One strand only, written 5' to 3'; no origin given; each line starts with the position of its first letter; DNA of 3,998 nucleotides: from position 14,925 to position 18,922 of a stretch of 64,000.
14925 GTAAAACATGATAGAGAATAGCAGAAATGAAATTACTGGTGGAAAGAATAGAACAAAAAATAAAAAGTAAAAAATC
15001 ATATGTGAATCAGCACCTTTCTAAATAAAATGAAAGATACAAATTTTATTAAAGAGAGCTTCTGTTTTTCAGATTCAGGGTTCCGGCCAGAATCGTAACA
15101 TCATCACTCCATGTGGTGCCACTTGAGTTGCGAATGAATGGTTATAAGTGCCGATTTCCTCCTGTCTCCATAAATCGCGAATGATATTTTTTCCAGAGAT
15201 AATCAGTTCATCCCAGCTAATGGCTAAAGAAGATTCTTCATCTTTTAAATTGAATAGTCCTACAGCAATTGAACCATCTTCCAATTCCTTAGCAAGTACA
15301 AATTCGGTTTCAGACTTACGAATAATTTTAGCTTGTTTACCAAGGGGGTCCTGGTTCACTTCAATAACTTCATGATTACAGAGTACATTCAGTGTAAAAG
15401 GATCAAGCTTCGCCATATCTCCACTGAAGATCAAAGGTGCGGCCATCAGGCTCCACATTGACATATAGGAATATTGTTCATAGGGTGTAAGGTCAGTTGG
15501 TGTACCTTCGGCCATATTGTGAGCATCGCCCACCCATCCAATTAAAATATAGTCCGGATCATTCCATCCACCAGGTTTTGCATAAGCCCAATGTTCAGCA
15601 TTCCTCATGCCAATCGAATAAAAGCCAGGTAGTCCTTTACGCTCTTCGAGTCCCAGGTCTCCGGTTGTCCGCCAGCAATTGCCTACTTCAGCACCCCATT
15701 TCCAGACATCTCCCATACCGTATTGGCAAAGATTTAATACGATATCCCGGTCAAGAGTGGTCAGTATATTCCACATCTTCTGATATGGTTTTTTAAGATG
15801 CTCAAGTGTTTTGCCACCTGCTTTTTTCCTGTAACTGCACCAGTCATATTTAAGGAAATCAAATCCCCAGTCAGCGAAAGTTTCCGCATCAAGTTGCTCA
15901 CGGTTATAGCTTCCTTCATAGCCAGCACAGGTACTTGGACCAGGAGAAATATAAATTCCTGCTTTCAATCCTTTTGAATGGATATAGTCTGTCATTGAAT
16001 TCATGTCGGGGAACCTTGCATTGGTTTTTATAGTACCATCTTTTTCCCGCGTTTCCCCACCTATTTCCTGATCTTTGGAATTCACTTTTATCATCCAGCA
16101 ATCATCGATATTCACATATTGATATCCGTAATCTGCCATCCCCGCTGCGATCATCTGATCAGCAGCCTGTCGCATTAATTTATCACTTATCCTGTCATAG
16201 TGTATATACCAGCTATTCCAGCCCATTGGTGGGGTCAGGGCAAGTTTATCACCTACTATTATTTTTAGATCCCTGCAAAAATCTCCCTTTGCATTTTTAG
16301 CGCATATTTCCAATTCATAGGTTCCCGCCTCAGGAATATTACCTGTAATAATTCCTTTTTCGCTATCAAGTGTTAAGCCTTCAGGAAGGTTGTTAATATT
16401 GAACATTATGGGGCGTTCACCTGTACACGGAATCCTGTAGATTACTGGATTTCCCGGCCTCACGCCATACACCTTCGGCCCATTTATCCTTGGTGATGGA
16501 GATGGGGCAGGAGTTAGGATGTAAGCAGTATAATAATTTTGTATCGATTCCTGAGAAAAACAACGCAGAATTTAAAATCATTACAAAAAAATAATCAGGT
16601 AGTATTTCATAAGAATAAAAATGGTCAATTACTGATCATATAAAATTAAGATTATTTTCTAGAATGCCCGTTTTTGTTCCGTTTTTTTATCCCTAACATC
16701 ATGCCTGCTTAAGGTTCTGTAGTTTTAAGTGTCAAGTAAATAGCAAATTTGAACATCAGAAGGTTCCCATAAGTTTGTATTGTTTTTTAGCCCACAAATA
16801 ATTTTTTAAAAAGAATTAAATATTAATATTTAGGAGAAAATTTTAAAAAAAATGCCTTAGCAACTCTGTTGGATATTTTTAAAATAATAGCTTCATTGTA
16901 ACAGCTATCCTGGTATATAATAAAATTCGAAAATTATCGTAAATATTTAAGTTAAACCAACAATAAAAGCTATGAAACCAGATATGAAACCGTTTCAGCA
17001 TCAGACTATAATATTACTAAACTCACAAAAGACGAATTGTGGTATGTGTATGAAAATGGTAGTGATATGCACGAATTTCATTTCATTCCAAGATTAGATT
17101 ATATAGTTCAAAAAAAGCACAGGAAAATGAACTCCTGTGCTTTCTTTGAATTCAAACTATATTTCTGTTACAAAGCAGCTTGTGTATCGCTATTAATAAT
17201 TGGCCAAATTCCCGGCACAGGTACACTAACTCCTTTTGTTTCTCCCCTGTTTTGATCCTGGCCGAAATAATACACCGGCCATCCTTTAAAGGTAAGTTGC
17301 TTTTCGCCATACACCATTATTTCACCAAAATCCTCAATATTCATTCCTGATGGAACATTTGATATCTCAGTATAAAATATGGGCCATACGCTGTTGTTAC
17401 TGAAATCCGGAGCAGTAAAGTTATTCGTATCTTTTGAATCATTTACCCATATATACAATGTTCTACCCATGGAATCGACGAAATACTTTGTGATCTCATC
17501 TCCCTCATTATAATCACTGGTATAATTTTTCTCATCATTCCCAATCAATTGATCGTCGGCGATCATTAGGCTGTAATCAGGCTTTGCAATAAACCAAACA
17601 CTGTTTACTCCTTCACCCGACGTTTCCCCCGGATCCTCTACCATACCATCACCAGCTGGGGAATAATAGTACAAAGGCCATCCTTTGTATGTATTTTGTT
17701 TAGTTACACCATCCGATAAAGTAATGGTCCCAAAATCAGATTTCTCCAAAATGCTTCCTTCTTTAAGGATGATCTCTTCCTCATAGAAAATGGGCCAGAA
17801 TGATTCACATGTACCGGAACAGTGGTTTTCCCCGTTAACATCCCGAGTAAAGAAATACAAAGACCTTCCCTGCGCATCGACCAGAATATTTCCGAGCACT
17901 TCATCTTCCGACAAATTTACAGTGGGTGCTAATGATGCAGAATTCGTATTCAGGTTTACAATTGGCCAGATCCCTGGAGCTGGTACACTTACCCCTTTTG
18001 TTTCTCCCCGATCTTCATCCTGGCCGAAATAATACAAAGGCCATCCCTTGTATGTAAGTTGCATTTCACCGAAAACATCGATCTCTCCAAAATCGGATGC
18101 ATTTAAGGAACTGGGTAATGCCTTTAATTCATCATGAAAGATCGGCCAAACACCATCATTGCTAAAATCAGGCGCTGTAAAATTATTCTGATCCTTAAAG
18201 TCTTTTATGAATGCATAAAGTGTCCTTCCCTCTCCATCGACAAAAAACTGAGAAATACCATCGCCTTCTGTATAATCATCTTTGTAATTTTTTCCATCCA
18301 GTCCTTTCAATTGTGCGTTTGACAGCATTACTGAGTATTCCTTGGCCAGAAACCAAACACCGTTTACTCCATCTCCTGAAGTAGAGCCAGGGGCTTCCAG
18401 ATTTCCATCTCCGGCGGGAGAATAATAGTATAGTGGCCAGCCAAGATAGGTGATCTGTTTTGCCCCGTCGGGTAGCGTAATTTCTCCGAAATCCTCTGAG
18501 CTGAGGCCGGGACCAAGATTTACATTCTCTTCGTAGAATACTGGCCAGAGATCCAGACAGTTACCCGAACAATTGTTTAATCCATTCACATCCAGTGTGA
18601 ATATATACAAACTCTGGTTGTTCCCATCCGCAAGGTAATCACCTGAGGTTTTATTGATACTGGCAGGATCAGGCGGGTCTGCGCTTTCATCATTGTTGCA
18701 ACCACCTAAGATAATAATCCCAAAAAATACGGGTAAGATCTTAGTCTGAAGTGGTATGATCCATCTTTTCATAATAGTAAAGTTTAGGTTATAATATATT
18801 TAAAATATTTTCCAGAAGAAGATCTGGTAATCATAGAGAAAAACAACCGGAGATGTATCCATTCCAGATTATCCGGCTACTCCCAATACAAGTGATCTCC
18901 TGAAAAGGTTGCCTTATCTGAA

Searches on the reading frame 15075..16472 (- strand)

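Call 56: search_protein_families(library=pfam, proteins=[window:15075-16472:-], max_evalue=0.00001)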
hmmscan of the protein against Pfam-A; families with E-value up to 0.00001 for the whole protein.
window:15075-16472:- (465 aa): 3 families
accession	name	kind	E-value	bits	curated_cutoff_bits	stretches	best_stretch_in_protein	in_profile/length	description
PF16499.11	Melibiase_2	-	2.8e-45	155.3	23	1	81-375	2-284/284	Alpha galactosidase A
PF17801.7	Melibiase_C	-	6.2e-14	52.3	22.9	1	392-461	6-71/71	Alpha galactosidase C-terminal beta sandwich domain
PF05345.18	He_PIG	-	1.8e-06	28.7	24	1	27-63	46-84/96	Putative Ig domain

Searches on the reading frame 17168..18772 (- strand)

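Call 56: search_protein_families(library=pfam, proteins=[window:17168-18772:-], max_evalue=0.00001)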
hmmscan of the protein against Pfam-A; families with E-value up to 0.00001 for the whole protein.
window:17168-18772:- (534 aa): 1 family
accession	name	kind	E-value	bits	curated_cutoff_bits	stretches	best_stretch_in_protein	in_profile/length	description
PF03640.20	Lipoprotein_15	-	6.1e-53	176.5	24.4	4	235-272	8-46/47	Secreted repeat of unknown function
